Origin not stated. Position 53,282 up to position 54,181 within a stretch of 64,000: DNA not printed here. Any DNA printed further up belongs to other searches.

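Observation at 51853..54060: NDT/SLOG-like domain fused to a ribbon-helix-helix regulator, divergent from two NUDIX hydrolases, with TGCACAT operator-like repeats between them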

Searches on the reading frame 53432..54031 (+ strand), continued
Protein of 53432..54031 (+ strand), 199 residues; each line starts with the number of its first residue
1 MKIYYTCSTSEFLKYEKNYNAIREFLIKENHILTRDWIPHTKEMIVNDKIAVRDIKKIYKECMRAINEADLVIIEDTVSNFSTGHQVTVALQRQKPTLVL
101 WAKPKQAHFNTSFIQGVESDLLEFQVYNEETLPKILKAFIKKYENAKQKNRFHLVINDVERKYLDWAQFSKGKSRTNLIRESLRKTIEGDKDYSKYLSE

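Call 24: search_protein_families(library=pfam, proteins=[L004:5379-5828:-, L005:5302-5919:-, L006:3087-3698:-, L008:5401-5874:-, L023:4659-5186:-, L032:5334-5924:-, L029:5393-5920:-, L036:6001-7125:+, L039:4148-5263:+, L048:6001-7122:+], max_evalue=0.01)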
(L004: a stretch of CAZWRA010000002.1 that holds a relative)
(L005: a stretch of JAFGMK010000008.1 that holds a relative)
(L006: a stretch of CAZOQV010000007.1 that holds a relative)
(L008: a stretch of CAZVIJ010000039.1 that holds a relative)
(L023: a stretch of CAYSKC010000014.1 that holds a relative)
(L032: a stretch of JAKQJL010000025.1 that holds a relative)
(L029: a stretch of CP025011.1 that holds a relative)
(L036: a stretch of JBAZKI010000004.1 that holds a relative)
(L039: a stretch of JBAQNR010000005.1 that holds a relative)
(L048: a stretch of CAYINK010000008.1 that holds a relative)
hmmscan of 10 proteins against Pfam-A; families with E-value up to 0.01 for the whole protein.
L004:5379-5828:- (149 aa): 1 family
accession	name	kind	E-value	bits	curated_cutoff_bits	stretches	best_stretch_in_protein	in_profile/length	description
PF01931.24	NTPase_I-T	-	1.3e-48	165.4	25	1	6-144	25-162/162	Protein of unknown function DUF84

L005:5302-5919:- (205 aa): 1 family
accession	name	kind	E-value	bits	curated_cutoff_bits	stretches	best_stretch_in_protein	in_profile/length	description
PF01725.21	Ham1p_like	-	3.7e-17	63.2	22.5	1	7-161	1-149/186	Ham1 family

L006:3087-3698:- (203 aa): 1 family
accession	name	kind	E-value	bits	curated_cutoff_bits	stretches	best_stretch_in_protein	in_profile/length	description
PF01725.21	Ham1p_like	-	7.2e-17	62.3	22.5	1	7-139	1-127/186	Ham1 family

L008:5401-5874:- (157 aa): 1 family
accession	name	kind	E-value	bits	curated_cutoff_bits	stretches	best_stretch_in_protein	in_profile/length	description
PF01931.24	NTPase_I-T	-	7.9e-45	153.1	25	1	5-147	21-162/162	Protein of unknown function DUF84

L023:4659-5186:- (175 aa): 1 family
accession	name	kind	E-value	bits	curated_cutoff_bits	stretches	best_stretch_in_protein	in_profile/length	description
PF01931.24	NTPase_I-T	-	2.2e-58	197.2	25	1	6-170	1-162/162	Protein of unknown function DUF84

L032:5334-5924:- (196 aa): 1 family
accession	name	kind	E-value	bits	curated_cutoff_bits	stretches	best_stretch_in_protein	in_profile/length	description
PF01725.21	Ham1p_like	-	1.1e-15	58.4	22.5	1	5-110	1-104/186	Ham1 family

L029:5393-5920:- (175 aa): 1 family
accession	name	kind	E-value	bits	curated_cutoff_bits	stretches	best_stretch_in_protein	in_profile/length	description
PF00293.34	NUDIX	-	2.9e-13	50.4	21.1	1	19-139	6-132/134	NUDIX domain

L036:6001-7125:+ (374 aa): 6 families
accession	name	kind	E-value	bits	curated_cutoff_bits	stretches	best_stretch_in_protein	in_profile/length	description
PF02223.23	Thymidylate_kin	-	2.1e-18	67.1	27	1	153-345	1-173/185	Thymidylate kinase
PF05014.21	Nuc_deoxyrib_tr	-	1.1e-09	38.9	28.8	1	3-102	1-100/117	Nucleoside 2-deoxyribosyltransferase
PF20720.3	nSTAND3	-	0.00053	20.2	27.2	1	146-183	17-52/155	Novel STAND NTPase 3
PF01202.28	SKI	-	0.0048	17.5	22.1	0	282-326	84-130/159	Shikimate kinase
PF19688.4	DUF6189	-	0.0072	17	25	0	9-66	37-94/102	Family of unknown function (DUF6189)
PF24883.2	NPHP3_N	-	0.0099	16.5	24.8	0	145-184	19-58/164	Nephrocystin 3, N-terminal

L039:4148-5263:+ (371 aa): 8 families
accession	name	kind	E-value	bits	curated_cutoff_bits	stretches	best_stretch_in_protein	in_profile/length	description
PF02223.23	Thymidylate_kin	-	4.9e-19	69.2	27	1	153-344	1-172/185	Thymidylate kinase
PF05014.21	Nuc_deoxyrib_tr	-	1.4e-09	38.5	28.8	1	3-101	1-99/117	Nucleoside 2-deoxyribosyltransferase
PF24883.2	NPHP3_N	-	0.00047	20.8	24.8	1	146-201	20-73/164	Nephrocystin 3, N-terminal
PF08433.16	KTI12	-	0.00053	20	22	0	150-187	3-40/271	Chromatin associated protein KTI12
PF20720.3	nSTAND3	-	0.0014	18.8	27.2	1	142-184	13-54/155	Novel STAND NTPase 3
PF20661.2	SutA-RBD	-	0.0024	17.6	29.3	1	222-238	6-22/35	SutA RNAP-binding domain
PF13401.12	AAA_22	-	0.0041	17.9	27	0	147-188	4-45/130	AAA domain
PF01202.28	SKI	-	0.0043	17.6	22.1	0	282-325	84-129/159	Shikimate kinase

L048:6001-7122:+ (373 aa): 6 families
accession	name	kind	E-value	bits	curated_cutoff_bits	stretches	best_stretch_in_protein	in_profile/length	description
PF02223.23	Thymidylate_kin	-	3e-16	60.1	27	1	153-345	1-173/185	Thymidylate kinase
PF05014.21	Nuc_deoxyrib_tr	-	2.8e-09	37.6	28.8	1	3-102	1-100/117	Nucleoside 2-deoxyribosyltransferase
PF24883.2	NPHP3_N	-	0.00038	21.1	24.8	1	145-185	19-59/164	Nephrocystin 3, N-terminal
PF20720.3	nSTAND3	-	0.0046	17.1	27.2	0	147-186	16-56/155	Novel STAND NTPase 3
PF07693.20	KAP_NTPase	-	0.0074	16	20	1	140-285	12-153/293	KAP family P-loop domain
PF05729.18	NACHT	-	0.0089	16.3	26.7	0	150-187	2-39/167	NACHT domain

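Call 32: find_encoding_contigs(protein=P0200, flank=5000, max_places=3)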
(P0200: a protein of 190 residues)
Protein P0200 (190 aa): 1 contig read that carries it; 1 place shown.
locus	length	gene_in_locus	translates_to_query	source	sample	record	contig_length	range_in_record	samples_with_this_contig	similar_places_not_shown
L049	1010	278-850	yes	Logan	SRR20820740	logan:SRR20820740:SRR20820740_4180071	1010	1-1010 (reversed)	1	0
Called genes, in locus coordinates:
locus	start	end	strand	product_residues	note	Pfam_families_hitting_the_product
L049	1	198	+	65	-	?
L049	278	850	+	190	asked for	-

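Call 33: find_encoding_contigs(protein=window:53432-54031:+, flank=3000, max_places=3)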
Protein window:53432-54031:+ (199 aa): 8 contigs read that carry it; 3 places shown.
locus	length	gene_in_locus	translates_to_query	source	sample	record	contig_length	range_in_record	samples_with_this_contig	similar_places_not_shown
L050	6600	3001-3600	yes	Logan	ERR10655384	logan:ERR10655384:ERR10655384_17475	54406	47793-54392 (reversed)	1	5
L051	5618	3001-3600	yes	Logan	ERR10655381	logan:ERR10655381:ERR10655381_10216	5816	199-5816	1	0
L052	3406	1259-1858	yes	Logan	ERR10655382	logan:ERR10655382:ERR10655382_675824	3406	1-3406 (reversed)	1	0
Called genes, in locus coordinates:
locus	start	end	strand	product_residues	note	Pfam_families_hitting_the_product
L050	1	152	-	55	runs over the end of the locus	?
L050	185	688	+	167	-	PF00588:SpoU_methylase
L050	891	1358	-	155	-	PF00436:SSB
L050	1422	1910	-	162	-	PF00293:NUDIX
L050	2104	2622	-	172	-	PF00293:NUDIX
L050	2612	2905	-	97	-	-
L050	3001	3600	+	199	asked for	-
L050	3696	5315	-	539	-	PF04851:ResIII, PF00270:DEAD, PF00271:Helicase_C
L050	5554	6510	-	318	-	PF00903:Glyoxalase (weak)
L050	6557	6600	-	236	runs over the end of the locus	PF01636:APH (faint), PF01163:RIO1, PF00069:Pkinase (weak)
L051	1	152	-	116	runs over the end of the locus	?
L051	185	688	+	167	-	PF00588:SpoU_methylase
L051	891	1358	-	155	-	PF00436:SSB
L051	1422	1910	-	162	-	PF00293:NUDIX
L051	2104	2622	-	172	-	PF00293:NUDIX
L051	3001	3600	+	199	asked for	-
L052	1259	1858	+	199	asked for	-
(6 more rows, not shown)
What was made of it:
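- Checked: It is 97 aa from the ATG at 53336, which is the start an independent gene call uses (call 33).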

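Call 35: find_homologous_proteins(query=A3, max_evalue=0.00001)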
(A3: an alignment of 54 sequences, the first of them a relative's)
Query A3 (54 sequences) (199 aa, profile of the alignment): 1099 proteins with E <= 0.00001 among 3700 candidates; the best 120 are listed.
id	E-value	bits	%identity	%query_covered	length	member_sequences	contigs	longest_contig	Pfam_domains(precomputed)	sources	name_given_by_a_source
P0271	7.5e-63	230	52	99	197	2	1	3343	-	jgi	-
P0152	8.5e-62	226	100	100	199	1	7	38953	-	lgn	-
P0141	1.2e-61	226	50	96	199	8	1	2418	-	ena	-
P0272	1.8e-61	225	65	99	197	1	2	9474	-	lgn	-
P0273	3.0e-61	225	76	100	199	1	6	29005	-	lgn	-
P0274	4.4e-61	224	74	100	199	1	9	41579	-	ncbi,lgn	-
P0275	9.5e-61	223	64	99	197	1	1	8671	-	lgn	-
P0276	1.4e-60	222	59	96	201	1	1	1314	-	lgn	-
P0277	1.6e-60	222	58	99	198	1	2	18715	-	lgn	-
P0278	1.7e-60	222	70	100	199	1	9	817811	-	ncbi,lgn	-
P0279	2.7e-60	221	61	96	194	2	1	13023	-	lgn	-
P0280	3.3e-60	221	75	100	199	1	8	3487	-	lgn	-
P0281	3.9e-60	221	49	97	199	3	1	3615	-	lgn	-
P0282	5.7e-60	220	56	97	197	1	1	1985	-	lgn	-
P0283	8.7e-60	220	59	96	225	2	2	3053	-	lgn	-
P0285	6.9e-56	207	42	99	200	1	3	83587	-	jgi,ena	-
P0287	4.5e-55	204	41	99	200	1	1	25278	-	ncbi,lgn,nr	ncbi:hypothetical protein JXA63_01525 [Candidatus Woesebacteria bacterium]|nr:hypothetical protein [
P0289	4.9e-51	191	24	96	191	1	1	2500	PF05014.22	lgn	-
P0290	1.0e-50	190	25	96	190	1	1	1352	PF05014.22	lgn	-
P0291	2.1e-50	189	26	96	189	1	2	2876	PF05014.22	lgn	-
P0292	3.9e-50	188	24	96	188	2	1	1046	PF05014.22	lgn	-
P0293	5.0e-50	188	24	97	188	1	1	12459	PF05014.22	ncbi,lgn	ncbi:MAG TPA: nucleoside 2-deoxyribosyltransferase [Patescibacteria group bacterium]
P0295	5.9e-50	188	25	91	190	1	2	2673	PF05014.22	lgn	-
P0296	9.1e-50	187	26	97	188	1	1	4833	PF05014.22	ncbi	-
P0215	3.5e-49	185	23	97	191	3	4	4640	PF05014.22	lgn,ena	-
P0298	4.1e-49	185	24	96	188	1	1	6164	PF05014.22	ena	-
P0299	5.7e-49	184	23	96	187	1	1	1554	PF05014.22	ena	-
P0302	8.7e-49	184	25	96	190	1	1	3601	PF05014.22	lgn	-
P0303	1.2e-48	183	28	96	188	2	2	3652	PF05014.22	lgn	-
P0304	1.8e-48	183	22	96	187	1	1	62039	PF05014.22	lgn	-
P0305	2.0e-48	183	25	97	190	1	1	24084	PF05014.22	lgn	-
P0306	2.1e-48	183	24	97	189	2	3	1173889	-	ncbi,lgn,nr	ncbi:MAG: hypothetical protein BroJett025_01740 [Patescibacteria group bacterium]|nr:MAG: hypothetic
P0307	2.1e-48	183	24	99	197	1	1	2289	PF05014.22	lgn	-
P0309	2.7e-48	182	26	96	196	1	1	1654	PF05014.22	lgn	-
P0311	5.5e-48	181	25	97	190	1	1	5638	PF05014.22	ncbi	-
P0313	7.1e-48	181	30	96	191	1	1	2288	PF05014.22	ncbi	-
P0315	7.8e-48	181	22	96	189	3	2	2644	PF05014.22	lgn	-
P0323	2.0e-47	179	21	96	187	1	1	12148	PF05014.22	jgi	jgi:hypothetical protein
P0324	2.8e-47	179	21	96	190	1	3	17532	PF05014.22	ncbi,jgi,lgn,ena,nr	ncbi:MAG TPA: nucleoside 2-deoxyribosyltransferase [Candidatus Bathyarchaeia archaeon]|nr:nucleoside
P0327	3.9e-47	178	24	96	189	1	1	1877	PF05014.22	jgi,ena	-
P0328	4.4e-47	178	26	96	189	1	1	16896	PF05014.22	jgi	jgi:hypothetical protein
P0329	4.9e-47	178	25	96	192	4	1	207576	PF05014.22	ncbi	-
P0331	5.8e-47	178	22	96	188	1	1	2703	PF05014.22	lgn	-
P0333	7.0e-47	178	26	97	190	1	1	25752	PF05014.22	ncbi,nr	ncbi:hypothetical protein KA082_00955 [Candidatus Woesebacteria bacterium]|nr:hypothetical protein [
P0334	7.3e-47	178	26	96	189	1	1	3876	PF05014.22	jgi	jgi:nucleoside 2-deoxyribosyltransferase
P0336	7.9e-47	177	26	96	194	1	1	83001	PF05014.22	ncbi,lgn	-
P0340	1.2e-46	177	23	96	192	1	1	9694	PF05014.22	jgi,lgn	jgi:nucleoside 2-deoxyribosyltransferase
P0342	1.4e-46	177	24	96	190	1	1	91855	PF05014.22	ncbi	-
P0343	1.4e-46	177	27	96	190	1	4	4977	PF05014.22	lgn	-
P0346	1.9e-46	176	22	97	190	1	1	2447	PF05014.22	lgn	-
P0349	2.5e-46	176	24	97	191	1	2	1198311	PF05014.22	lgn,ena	-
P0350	2.8e-46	176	21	96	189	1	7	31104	PF05014.22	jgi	jgi:2'-deoxynucleoside 5'-phosphate N-hydrolase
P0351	3.3e-46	175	24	96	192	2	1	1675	PF05014.22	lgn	-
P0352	3.3e-46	175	28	96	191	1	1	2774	PF05014.22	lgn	-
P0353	3.5e-46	175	21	96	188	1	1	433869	PF05014.22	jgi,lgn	-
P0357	4.2e-46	175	23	94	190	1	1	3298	PF05014.22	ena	-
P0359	4.8e-46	175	29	93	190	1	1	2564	PF05014.22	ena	-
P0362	6.3e-46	175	23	97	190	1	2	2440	PF05014.22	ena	-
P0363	6.3e-46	175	22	97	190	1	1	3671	PF05014.22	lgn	-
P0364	6.5e-46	174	25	96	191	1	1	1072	PF05014.22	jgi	jgi:hypothetical protein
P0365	6.7e-46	174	24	98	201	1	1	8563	PF05014.22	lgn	-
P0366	6.7e-46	174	22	98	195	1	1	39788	PF05014.22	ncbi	-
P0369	8.0e-46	174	21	96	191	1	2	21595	PF05014.22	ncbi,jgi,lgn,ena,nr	ncbi:MAG: nucleoside 2-deoxyribosyltransferase [Patescibacteria group bacterium]|nr:nucleoside 2-deo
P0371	8.7e-46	174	23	97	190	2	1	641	PF05014.22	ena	-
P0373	8.9e-46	174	20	96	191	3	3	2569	PF05014.22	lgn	-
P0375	1.2e-45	174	23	86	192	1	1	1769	PF05014.22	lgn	-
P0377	1.6e-45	173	24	96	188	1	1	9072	PF05014.22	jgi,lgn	jgi:hypothetical protein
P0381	1.9e-45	173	31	96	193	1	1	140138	PF05014.22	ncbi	-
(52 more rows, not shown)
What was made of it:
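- On Nucleoside 2-deoxyribosyltransferase / DNPH1 superfamily (Pfam PF05014): Many more distant RHH-fused relatives and the NDT-Tmk fusions do pass (calls 24, 35).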

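Call 37: find_encoding_contigs(protein=P0278, flank=5000, max_places=2)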
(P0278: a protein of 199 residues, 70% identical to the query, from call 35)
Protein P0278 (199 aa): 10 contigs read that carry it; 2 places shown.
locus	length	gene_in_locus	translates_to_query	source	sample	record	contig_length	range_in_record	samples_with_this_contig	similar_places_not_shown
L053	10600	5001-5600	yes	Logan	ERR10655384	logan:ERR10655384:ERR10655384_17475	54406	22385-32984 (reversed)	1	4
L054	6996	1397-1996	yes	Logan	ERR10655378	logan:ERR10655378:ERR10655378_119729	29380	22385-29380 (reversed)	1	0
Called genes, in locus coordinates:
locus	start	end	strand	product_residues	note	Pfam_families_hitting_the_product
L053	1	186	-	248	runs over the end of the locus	PF00106:adh_short, PF08659:KR, PF01370:Epimerase (weak), PF13561:adh_short_C2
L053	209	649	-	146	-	-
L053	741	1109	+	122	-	-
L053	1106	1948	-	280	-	-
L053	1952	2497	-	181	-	-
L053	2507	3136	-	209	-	PF01928:CYTH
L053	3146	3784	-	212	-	PF00625:Guanylate_kin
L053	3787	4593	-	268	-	-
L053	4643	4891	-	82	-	-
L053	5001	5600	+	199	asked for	-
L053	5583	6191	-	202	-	-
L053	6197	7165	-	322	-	-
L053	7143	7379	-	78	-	-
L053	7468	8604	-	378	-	PF08529:NusA_N, PF13184:KH_NusA_1st, PF26594:KH_NusA_2nd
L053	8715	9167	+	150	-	-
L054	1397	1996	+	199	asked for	-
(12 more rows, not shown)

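Call 38: find_encoding_contigs(protein=P0306, flank=5000, max_places=2)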
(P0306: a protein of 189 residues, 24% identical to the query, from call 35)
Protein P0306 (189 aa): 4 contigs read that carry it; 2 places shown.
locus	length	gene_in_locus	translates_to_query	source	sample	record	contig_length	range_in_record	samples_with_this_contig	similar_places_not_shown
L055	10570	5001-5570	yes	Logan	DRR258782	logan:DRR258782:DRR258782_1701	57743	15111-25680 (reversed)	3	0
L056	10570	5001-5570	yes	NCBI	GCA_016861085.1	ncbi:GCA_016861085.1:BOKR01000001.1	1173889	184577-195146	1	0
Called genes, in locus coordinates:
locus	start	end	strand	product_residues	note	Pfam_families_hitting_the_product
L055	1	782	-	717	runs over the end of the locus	PF12228:DUF3604 (weak)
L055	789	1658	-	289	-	-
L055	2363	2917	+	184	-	PF00583:Acetyltransf_1 (weak)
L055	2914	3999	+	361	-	PF05343:Peptidase_M42 (faint), PF01546:Peptidase_M20, PF07687:M20_dimer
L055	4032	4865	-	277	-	PF13489:Methyltransf_23 (weak), PF08242:Methyltransf_12 (weak), PF13649:Methyltransf_25 (weak)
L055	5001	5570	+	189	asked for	-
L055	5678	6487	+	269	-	-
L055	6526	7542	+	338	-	PF11104:PilM_2, PF14450:FtsA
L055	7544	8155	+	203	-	-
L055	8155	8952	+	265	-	PF04350:PilO (faint), PF10741:T2SSM_b (faint)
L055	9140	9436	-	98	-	PF13083:KH_KhpA-B, PF00013:KH_1 (weak)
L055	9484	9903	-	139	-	PF00886:Ribosomal_S16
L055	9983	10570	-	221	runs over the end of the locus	PF22935:RM44_endonuclase (weak), PF14622:Ribonucleas_3_3, PF00636:Ribonuclease_3, PF00035:dsrm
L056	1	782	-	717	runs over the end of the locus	PF12228:DUF3604 (weak)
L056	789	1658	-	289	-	-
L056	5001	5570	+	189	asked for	-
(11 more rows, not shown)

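Call 39: find_encoding_contigs(protein=P0349, flank=5000, max_places=2)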
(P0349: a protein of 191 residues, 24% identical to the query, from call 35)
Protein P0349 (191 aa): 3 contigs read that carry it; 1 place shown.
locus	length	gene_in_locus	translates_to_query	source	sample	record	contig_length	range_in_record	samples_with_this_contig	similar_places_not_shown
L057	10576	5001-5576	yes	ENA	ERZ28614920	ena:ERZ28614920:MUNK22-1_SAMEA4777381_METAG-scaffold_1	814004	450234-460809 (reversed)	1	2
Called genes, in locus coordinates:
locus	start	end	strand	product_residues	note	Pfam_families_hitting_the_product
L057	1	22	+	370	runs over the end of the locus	PF01207:Dus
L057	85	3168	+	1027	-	PF00580:UvrD-helicase, PF01443:Viral_helicase1 (faint), PF13245:AAA_19, PF13361:UvrD_C, PF13538:UvrD_C_2 (faint), PF12705:PDDEXK_1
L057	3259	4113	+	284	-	PF00294:PfkB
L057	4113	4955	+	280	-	PF13353:Fer4_12 (faint), PF04055:Radical_SAM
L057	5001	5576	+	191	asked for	PF05014:Nuc_deoxyrib_tr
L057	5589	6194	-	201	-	PF00908:dTDP_sugar_isom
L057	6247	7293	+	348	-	PF01833:TIG (faint)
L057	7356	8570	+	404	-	PF02073:Peptidase_M29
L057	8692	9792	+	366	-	PF03979:Sigma70_r1_1 (faint), PF00140:Sigma70_r1_2, PF04542:Sigma70_r2, PF04539:Sigma70_r3, PF04545:Sigma70_r4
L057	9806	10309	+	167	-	-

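Call 58: find_encoding_contigs(protein=P0152, flank=4000, max_places=1)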
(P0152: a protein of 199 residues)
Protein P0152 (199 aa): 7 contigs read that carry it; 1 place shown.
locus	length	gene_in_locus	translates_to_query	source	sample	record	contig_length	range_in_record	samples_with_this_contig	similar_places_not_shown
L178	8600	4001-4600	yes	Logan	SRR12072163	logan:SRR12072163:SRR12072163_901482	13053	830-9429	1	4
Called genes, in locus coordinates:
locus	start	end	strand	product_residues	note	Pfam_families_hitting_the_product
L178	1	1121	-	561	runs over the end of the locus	PF08903:DUF1846, PF02223:Thymidylate_kin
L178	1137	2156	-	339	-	-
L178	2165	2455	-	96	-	-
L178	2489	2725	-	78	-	-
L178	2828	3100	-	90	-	-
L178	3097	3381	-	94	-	-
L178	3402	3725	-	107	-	-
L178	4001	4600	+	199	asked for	-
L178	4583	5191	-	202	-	-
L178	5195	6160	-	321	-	-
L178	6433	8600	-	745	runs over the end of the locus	PF02518:HATPase_c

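Call 59: find_encoding_contigs(protein=P0285, flank=4000, max_places=1)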
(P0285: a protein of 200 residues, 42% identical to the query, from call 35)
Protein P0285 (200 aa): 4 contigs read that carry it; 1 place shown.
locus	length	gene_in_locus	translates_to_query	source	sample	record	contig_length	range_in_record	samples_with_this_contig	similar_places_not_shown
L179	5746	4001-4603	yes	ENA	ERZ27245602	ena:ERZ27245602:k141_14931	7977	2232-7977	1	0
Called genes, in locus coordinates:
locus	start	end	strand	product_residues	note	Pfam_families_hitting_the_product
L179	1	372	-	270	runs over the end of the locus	PF09233:Endonuc-EcoRV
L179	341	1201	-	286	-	PF03602:Cons_hypoth95 (faint), PF01555:N6_N4_Mtase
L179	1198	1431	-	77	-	PF12728:HTH_17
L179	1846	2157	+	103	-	PF01541:GIY-YIG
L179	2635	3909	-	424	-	PF02541:Ppx-GppA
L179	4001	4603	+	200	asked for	-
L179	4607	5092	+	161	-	PF00293:NUDIX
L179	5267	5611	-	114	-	PF04266:ASCH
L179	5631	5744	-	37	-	?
